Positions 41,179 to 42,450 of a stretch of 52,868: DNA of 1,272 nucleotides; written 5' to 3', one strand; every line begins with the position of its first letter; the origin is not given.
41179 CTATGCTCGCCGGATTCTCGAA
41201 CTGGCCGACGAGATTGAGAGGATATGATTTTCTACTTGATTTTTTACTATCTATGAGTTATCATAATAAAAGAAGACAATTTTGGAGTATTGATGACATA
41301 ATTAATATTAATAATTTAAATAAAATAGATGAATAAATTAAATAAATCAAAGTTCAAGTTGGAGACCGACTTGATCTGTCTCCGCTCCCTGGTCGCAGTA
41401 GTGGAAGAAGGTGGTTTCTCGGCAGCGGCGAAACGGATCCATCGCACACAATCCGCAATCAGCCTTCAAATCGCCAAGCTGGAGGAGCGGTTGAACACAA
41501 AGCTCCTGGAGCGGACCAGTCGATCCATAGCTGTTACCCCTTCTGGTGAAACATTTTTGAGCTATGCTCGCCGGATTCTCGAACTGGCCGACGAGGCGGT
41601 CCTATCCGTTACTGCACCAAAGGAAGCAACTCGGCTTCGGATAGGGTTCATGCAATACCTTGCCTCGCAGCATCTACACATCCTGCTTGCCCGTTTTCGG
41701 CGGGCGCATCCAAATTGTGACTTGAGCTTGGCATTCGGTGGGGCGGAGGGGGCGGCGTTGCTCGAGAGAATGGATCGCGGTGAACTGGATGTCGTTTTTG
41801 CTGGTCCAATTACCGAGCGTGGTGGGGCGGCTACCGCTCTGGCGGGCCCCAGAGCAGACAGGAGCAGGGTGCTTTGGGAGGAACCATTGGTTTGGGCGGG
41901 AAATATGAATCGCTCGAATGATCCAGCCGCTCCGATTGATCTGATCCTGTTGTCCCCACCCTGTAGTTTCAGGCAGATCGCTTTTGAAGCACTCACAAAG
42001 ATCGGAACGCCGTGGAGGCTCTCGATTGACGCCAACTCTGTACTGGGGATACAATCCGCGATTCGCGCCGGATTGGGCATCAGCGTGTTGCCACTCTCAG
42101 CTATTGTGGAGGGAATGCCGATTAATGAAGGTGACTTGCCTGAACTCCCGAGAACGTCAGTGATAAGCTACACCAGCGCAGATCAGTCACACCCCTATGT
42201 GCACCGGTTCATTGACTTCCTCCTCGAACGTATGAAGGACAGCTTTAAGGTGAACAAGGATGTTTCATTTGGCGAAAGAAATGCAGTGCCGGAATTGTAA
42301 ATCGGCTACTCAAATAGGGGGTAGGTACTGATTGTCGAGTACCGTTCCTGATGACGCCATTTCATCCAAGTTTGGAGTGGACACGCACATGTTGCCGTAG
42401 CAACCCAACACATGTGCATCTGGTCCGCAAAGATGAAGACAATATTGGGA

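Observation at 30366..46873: Four copies of one divergent-promoter + lysR-5'-stub cassette head three catabolic operons, with only one lysR intact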

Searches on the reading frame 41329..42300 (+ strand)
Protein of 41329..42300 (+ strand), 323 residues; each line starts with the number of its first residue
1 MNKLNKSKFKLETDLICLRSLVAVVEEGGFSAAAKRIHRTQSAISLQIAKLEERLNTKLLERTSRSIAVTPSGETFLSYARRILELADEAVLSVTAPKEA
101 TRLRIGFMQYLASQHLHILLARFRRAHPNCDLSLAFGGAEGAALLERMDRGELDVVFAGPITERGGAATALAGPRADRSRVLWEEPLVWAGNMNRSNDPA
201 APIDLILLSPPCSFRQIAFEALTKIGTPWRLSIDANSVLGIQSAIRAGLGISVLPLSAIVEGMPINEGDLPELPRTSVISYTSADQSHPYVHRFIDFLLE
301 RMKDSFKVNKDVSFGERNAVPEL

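Call 9: search_protein_families(library=pfam, proteins=[window:41329-42300:+], max_evalue=0.00001)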
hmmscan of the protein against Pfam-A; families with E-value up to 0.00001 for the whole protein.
window:41329-42300:+ (323 aa): 2 families
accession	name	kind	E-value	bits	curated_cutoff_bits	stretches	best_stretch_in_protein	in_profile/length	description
PF03466.25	LysR_substrate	-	4.6e-26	92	28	1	100-302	5-208/209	LysR substrate binding domain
PF00126.33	HTH_1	-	4.4e-20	71.8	26.6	1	18-74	4-60/60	Bacterial regulatory helix-turn-helix protein, lysR family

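Call 12: find_encoding_contigs(protein=window:41329-42300:+, flank=10000, max_places=10)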
Protein window:41329-42300:+ (323 aa): no gene with exactly this product is on record in the collection.

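Call 14: find_related_loci(query=window:41329-42300:+, collection=genome_contigs, flank=10000)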
Query window:41329-42300:+ (323 aa) in genome_contigs; peptide patterns used: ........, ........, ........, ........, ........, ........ (x = any residue, [..] = any of these).
461 stretches matched a pattern; 101 encode a relative of the query (tblastn E <= 1e-3); the best 80 are kept; 80 distinct loci.
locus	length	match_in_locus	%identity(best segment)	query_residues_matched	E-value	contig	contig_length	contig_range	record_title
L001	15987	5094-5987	67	1-314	2e-136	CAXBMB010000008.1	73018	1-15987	MAG TPA_asm: uncultured Rhodovibrionaceae bacterium isolate ERR2762121_concoct_10 genome assembly, contig: ERZ3421540.65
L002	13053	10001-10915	64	1-321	1e-134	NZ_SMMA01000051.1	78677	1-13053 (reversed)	Pseudovibrio flavus strain RKSG542 Contig_24, whole genome shotgun sequence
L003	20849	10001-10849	68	1-299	6e-133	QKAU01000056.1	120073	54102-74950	MAG: Kiritimatiellales bacterium isolate SZUA-380 scaffold_217, whole genome shotgun sequence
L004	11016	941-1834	65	1-310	1e-131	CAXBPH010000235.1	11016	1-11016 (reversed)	MAG TPA_asm: uncultured bacterium isolate ERR2762188_binner12_Refined_16 genome assembly, contig: ERZ3421808.9228, whole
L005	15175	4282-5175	64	1-314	3e-129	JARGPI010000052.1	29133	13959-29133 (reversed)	MAG: Verrucomicrobiales bacterium isolate bin_ma_oilr2.032 NODE_955_length_29133_cov_38.339019, whole genome shotgun seq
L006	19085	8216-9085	66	1-305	2e-127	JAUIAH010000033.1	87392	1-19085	MAG: Verrucomicrobiia bacterium isolate 5_bin.36 NODE_398_length_87392_cov_7.133421, whole genome shotgun sequence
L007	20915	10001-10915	62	1-323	1e-126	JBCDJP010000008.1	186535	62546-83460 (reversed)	MAG: Verrucomicrobiota bacterium isolate P01_H01_bin.38 k141_328040_length_186535_cov_17.0006, whole genome shotgun sequ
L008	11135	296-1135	65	1-299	3e-126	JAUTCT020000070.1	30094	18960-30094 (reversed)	MAG: Verrucomicrobiota bacterium JB025 contig70, whole genome shotgun sequence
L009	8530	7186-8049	65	1-304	1e-126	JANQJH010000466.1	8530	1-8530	MAG: Verrucomicrobiales bacterium isolate PL25a_bin.108 k99_4949861, whole genome shotgun sequence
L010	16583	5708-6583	67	1-307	3e-135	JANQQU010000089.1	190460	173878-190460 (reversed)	MAG: Calditrichia bacterium isolate IP29b_bin.38 k99_2445753, whole genome shotgun sequence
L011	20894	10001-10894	58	1-314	2e-117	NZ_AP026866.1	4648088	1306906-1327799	Oceaniferula spumae strain NT6N chromosome, complete genome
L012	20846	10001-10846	62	1-298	1e-112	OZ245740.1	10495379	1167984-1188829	MAG: Limisphaerales bacterium isolate 18d4b110-818c-4cb3-93cd-e2494454740f genome assembly, chromosome: 1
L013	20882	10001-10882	56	1-310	4e-110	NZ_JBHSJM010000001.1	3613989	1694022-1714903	Rubritalea spongiae strain KCTC 12906 tig00000001, whole genome shotgun sequence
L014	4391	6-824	59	17-306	1e-110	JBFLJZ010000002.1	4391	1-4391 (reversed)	MAG: Desulfuromonadales bacterium isolate ZM4.bin4 k97_621, whole genome shotgun sequence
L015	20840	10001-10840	57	1-299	9e-108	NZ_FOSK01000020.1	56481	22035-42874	Pseudovibrio ascidiaceicola strain DSM 16392, whole genome shotgun sequence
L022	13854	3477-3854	83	197-322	1e-68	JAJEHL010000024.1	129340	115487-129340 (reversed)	MAG: Candidatus Latescibacterota bacterium isolate p16x60bins.49 k141_857941, whole genome shotgun sequence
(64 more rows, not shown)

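Call 21: find_related_loci(query=window:41329-42300:+, collection=metagenome_contigs, flank=10000)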
Query window:41329-42300:+ (323 aa) in metagenome_contigs; peptide patterns used: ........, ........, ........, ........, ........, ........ (x = any residue, [..] = any of these).
511 stretches matched a pattern; 66 encode a relative of the query (tblastn E <= 1e-3); 66 distinct loci.
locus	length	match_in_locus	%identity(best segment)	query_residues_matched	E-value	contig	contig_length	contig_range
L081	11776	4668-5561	67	1-314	1e-136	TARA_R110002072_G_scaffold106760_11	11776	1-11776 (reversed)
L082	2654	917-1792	62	1-308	8e-133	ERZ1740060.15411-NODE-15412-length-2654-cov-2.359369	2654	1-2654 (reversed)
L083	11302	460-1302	53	1-303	6e-99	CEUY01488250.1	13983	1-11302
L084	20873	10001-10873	63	1-307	2e-124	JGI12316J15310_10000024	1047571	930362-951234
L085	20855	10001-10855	49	3-302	2e-87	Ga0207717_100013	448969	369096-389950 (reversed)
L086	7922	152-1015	47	1-304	2e-85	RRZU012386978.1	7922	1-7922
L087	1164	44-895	46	1-300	1e-89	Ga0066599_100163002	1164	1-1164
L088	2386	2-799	48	23-304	2e-80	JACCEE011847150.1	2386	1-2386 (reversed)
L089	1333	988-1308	79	1-107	3e-50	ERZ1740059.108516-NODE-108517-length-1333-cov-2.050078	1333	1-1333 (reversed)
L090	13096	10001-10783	35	14-285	2e-42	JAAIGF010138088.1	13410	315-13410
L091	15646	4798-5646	35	5-300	2e-42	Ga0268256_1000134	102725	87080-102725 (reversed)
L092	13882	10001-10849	35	5-300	3e-42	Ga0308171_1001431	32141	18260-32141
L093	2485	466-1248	34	14-285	2e-42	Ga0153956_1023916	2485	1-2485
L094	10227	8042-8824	34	14-285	1e-41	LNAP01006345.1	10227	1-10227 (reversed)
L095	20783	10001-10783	34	14-285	3e-41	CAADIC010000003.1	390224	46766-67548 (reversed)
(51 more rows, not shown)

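Call 22: find_homologous_proteins(query=window:41329-42300:+, max_evalue=1e-20)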
Query window:41329-42300:+ (323 aa): 399 proteins with E <= 1e-20 among 8000 candidates; the best 120 are listed.
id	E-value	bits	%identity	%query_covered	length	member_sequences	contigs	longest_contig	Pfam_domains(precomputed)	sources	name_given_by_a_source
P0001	4.0e-203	691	98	100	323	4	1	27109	PF00126.34,PF03466.26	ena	-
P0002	1.4e-163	561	80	100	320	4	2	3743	PF00126.34,PF03466.26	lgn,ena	-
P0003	2.6e-128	445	68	97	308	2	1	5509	PF00126.34,PF03466.26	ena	-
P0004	4.1e-128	445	69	96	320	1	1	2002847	PF00126.34,PF03466.26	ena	-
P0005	3.2e-127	442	70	95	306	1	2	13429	PF00126.34,PF03466.26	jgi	jgi:DNA-binding transcriptional LysR family regulator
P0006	2.6e-125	436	65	98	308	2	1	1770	PF00126.34,PF03466.26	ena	-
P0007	2.9e-125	435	66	96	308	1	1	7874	PF00126.34,PF03466.26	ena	-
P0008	3.7e-125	435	70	94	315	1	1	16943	PF00126.34,PF03466.26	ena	-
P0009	5.4e-125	435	66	98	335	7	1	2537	PF00126.34,PF03466.26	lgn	-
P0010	1.3e-124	433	67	97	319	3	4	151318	PF00126.34,PF03466.26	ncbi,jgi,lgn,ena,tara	jgi:DNA-binding transcriptional LysR family regulator|tara:strand:- start:6150 stop:7109 length:960 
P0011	9.0e-124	431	67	95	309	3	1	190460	PF00126.34,PF03466.26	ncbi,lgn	-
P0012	4.4e-123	428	64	99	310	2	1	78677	PF00126.34,PF03466.26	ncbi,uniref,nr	ncbi:LysR family transcriptional regulator [Pseudovibrio flavus]|uniref:LysR family transcriptional 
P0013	2.0e-122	426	63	98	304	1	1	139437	PF00126.34,PF03466.26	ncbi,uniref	ncbi:LysR family transcriptional regulator [Magnetococcus sp. PR-3]|uniref:LysR family transcription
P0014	4.9e-122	425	68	93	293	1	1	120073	PF00126.34,PF03466.26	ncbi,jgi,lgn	-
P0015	1.3e-121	424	64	98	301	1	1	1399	PF00126.34,PF03466.26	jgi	jgi:DNA-binding transcriptional LysR family regulator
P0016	3.8e-121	422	66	94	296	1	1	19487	PF00126.34,PF03466.26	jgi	-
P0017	1.7e-120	420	65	95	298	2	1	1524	PF00126.34,PF03466.26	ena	-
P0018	2.5e-120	419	65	95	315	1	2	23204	PF00126.34,PF03466.26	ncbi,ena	-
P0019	6.8e-120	418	65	94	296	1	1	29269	PF00126.34,PF03466.26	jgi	-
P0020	1.3e-118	414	65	94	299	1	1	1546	PF00126.34,PF03466.26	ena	-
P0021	6.2e-118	411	63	98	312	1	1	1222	PF00126.34,PF03466.26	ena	-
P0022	6.4e-118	411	62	97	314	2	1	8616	PF00126.34,PF03466.26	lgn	-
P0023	8.2e-118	411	64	97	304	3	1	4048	PF00126.34,PF03466.26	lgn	-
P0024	1.2e-116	407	63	95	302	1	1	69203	PF00126.34,PF03466.26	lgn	-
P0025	1.5e-116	407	66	94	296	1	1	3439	PF00126.34,PF03466.26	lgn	-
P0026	1.9e-116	406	62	97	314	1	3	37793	PF00126.34,PF03466.26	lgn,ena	-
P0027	3.2e-116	406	66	94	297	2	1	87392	PF00126.34,PF03466.26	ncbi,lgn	-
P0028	5.3e-116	405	62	100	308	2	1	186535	PF00126.34,PF03466.26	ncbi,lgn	ncbi:MAG: LysR family transcriptional regulator [Verrucomicrobiota bacterium]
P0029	5.9e-116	405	64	96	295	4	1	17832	PF00126.34,PF03466.26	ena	-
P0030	9.3e-116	404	65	94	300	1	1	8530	PF00126.34,PF03466.26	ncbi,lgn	-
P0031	1.5e-115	404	62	95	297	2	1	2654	PF00126.34,PF03466.26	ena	-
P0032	2.2e-115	403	65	93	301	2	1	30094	PF00126.34,PF03466.26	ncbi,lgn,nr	ncbi:MAG: LysR family transcriptional regulator [Verrucomicrobiota bacterium JB025]|nr:LysR family t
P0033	5.8e-115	402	64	94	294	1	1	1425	PF00126.34,PF03466.26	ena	-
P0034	1.1e-114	401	65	94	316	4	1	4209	PF00126.34,PF03466.26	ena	-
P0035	1.2e-114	401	62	100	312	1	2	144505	PF00126.34,PF03466.26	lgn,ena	-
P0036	1.9e-114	400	64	93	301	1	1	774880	PF00126.34,PF03466.26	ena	-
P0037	2.9e-114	399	61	98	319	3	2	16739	PF00126.34,PF03466.26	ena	-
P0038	4.3e-114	399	64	95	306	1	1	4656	PF00126.34,PF03466.26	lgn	-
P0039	6.0e-114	398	63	94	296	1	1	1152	PF00126.34,PF03466.26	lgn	-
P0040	6.6e-114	398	63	95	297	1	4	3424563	PF00126.34,PF03466.26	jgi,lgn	-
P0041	8.5e-114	398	60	98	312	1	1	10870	PF00126.34,PF03466.26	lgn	-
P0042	9.3e-114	398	61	97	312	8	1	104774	PF00126.34,PF03466.26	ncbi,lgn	-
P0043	1.2e-113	397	62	93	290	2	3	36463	PF00126.34,PF03466.26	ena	-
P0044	1.8e-113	397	65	92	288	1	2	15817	PF00126.34,PF03466.26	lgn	-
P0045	8.3e-113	395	63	93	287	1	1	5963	PF00126.34,PF03466.26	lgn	-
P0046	1.6e-112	394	60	99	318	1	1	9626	PF00126.34,PF03466.26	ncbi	ncbi:MAG: LysR family transcriptional regulator [Verrucomicrobiales bacterium]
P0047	4.6e-112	392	66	87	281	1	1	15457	PF00126.34,PF03466.26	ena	-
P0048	2.4e-111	390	61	95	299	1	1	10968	PF00126.34,PF03466.26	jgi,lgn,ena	-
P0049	2.6e-111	390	62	93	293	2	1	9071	PF00126.34,PF03466.26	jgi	jgi:DNA-binding transcriptional LysR family regulator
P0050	3.0e-111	389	61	97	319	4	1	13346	PF00126.34,PF03466.26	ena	-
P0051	5.9e-111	388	63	95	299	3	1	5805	PF00126.34,PF03466.26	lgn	-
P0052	9.6e-111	388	63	94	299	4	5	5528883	PF00126.34,PF03466.26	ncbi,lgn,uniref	ncbi:LysR family transcriptional regulator [Roseibacillus persicicus]|uniref:LysR family transcripti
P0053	3.9e-110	386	60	95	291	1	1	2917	PF00126.34,PF03466.26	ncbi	ncbi:MAG: LysR family transcriptional regulator [Verrucomicrobiota bacterium]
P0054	4.8e-110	385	61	95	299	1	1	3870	PF00126.34,PF03466.26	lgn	-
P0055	2.1e-109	383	61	96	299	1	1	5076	PF00126.34,PF03466.26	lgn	-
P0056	4.9e-109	382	62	93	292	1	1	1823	PF00126.34,PF03466.26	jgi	-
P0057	6.7e-109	382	62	93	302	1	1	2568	PF00126.34,PF03466.26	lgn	-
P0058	9.4e-109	381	59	99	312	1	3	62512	PF00126.34,PF03466.26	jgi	jgi:DNA-binding transcriptional LysR family regulator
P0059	1.9e-108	380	62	93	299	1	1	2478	PF00126.34,PF03466.26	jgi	jgi:DNA-binding transcriptional LysR family regulator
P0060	2.2e-108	380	60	94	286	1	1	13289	PF00126.34,PF03466.26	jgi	jgi:DNA-binding transcriptional LysR family regulator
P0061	6.1e-108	379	62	93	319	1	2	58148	PF00126.34,PF03466.26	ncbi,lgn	-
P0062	1.2e-107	378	60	95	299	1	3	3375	PF00126.34,PF03466.26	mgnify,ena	mgnify:CR=1 FL=1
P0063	1.4e-107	377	61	93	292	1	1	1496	PF00126.34,PF03466.26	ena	-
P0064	2.4e-107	377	58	97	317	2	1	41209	PF00126.34,PF03466.26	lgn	-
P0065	2.8e-107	376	60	95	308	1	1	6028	PF00126.34,PF03466.26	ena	-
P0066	3.4e-107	376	59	97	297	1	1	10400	PF00126.34,PF03466.26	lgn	-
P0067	5.8e-107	375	60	95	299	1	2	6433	PF00126.34,PF03466.26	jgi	jgi:DNA-binding transcriptional LysR family regulator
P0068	6.2e-107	375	62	92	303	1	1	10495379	PF00126.34,PF03466.26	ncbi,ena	-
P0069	6.3e-107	375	58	98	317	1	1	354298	PF00126.34,PF03466.26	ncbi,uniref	ncbi:LysR family transcriptional regulator [Haloferula chungangensis]|uniref:LysR family transcripti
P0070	7.0e-107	375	61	93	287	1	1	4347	PF00126.34,PF03466.26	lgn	-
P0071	9.3e-107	375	58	98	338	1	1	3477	PF00126.34,PF03466.26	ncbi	ncbi:MAG: LysR family transcriptional regulator [Luteolibacter sp.]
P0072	1.7e-106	374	58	97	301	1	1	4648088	PF00126.34,PF03466.26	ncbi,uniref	ncbi:LysR family transcriptional regulator [Oceaniferula spumae]|uniref:LysR family transcriptional 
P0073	2.6e-106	373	59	95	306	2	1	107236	PF00126.34,PF03466.26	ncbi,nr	ncbi:LysR family transcriptional regulator [Desulfoplanes formicivorans]|nr:LysR substrate-binding d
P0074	9.2e-106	371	60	93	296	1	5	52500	PF00126.34,PF03466.26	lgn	-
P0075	1.2e-105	371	59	94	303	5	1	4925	PF00126.34,PF03466.26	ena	-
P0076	1.2e-105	371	59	95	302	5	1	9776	PF00126.34,PF03466.26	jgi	jgi:DNA-binding transcriptional LysR family regulator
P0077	1.3e-105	371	60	94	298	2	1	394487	PF00126.34,PF03466.26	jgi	-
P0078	2.8e-105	370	61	93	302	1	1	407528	PF00126.34,PF03466.26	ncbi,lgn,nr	ncbi:MAG: LysR family transcriptional regulator [Verrucomicrobiales bacterium]|nr:LysR family transc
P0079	5.5e-105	369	61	93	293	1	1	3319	PF00126.34,PF03466.26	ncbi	ncbi:MAG: LysR family transcriptional regulator, partial [Verrucomicrobiota bacterium]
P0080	9.5e-105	368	58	94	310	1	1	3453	PF00126.34,PF03466.26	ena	-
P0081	9.7e-105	368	60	94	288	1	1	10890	PF00126.34,PF03466.26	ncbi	ncbi:MAG: LysR family transcriptional regulator [Verrucomicrobiota bacterium]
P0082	1.3e-104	368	56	98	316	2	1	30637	PF00126.34,PF03466.26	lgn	-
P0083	2.5e-104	367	60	93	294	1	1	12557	PF00126.34,PF03466.26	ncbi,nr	ncbi:MAG: LysR family transcriptional regulator [Verrucomicrobiales bacterium]|nr:LysR family transc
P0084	5.6e-104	366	60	93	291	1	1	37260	PF00126.34,PF03466.26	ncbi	ncbi:MAG: LysR family transcriptional regulator [Verrucomicrobiota bacterium]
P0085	6.3e-104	365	60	93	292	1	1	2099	PF00126.34,PF03466.26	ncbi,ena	-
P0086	1.1e-103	365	59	92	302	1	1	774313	PF00126.34,PF03466.26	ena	-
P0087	1.3e-103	364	59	93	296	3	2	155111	PF00126.34,PF03466.26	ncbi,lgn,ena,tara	tara:strand:- start:546 stop:1436 length:891 start_codon:yes stop_codon:yes gene_type:complete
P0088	1.3e-103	364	58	94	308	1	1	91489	PF00126.34,PF03466.26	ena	-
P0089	2.0e-103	364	62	87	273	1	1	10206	PF00126.34,PF03466.26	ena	-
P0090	3.8e-103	363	60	90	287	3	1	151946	PF00126.34,PF03466.26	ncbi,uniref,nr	ncbi:LysR family transcriptional regulator [Oceaniferula flava]|uniref:LysR family transcriptional r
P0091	5.7e-103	362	59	93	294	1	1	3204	PF00126.34,PF03466.26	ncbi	ncbi:MAG: LysR family transcriptional regulator [Verrucomicrobiota bacterium]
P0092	7.2e-103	362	59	94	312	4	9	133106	PF00126.34,PF03466.26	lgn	-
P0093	3.5e-102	360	59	93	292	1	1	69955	PF00126.34,PF03466.26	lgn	-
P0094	3.5e-102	360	59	95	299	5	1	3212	PF00126.34,PF03466.26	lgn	-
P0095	4.4e-102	359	59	95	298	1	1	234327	PF00126.34,PF03466.26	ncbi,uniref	ncbi:LysR family transcriptional regulator [Luteolibacter algae]|uniref:LysR family transcriptional 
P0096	4.8e-102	359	58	94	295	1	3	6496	PF00126.34,PF03466.26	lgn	-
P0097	7.5e-102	359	58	94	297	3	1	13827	PF00126.34,PF03466.26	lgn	-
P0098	8.6e-102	358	58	94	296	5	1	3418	PF00126.34,PF03466.26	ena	-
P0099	2.2e-101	357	59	95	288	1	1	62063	PF00126.34,PF03466.26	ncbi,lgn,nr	ncbi:MAG: LysR family transcriptional regulator [Verrucomicrobiota bacterium JB023]|nr:LysR family t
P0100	1.3e-100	355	57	94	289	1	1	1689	PF00126.34,PF03466.26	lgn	-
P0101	4.1e-100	353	56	96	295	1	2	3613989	PF00126.34,PF03466.26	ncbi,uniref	ncbi:LysR family transcriptional regulator [Rubritalea spongiae]|uniref:LysR family transcriptional 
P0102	4.9e-100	353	57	93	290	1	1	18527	PF00126.34,PF03466.26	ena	-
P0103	5.1e-100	353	58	92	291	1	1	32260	PF00126.34,PF03466.26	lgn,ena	-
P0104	5.2e-100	353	57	94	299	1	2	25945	PF00126.34,PF03466.26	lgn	-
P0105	6.3e-100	352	57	94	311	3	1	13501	PF00126.34,PF03466.26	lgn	-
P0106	1.6e-99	351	58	93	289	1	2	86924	PF00126.34,PF03466.26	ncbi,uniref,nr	ncbi:LysR family transcriptional regulator [Roseibacillus ishigakijimensis]|uniref:LysR family trans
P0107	2.2e-99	351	58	93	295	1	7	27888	PF00126.34,PF03466.26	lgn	-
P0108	1.9e-98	347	64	84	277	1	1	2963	PF00126.34,PF03466.26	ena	-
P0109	1.1e-97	345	60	86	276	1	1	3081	PF00126.34,PF03466.26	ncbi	ncbi:MAG: LysR family transcriptional regulator, partial [Verrucomicrobiota bacterium]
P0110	3.1e-97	343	57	92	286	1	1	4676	PF00126.34,PF03466.26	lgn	-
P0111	4.1e-97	343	56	92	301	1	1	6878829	PF00126.34,PF03466.26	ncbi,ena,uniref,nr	ncbi:LysR family transcriptional regulator [Agarilytica rhodophyticola]|uniref:LysR family transcrip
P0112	6.1e-97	342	54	94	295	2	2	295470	PF00126.34,PF03466.26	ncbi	-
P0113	1.1e-96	342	57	93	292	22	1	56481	PF00126.34,PF03466.26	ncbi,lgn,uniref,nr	ncbi:DNA-binding transcriptional regulator, LysR family [Pseudovibrio ascidiaceicola]|uniref:DNA-bin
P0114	2.6e-96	340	56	94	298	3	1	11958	PF00126.34,PF03466.26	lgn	-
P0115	7.2e-96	339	56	92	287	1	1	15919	PF00126.34,PF03466.26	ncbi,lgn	-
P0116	3.5e-95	337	56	93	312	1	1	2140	PF00126.34,PF03466.26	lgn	-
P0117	1.1e-94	335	56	91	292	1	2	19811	PF00126.34,PF03466.26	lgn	-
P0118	1.3e-94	335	56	94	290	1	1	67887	PF00126.34,PF03466.26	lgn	-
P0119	2.7e-94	334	55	94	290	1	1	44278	PF00126.34,PF03466.26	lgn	-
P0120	3.2e-93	330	53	95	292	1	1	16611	PF00126.34,PF03466.26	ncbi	-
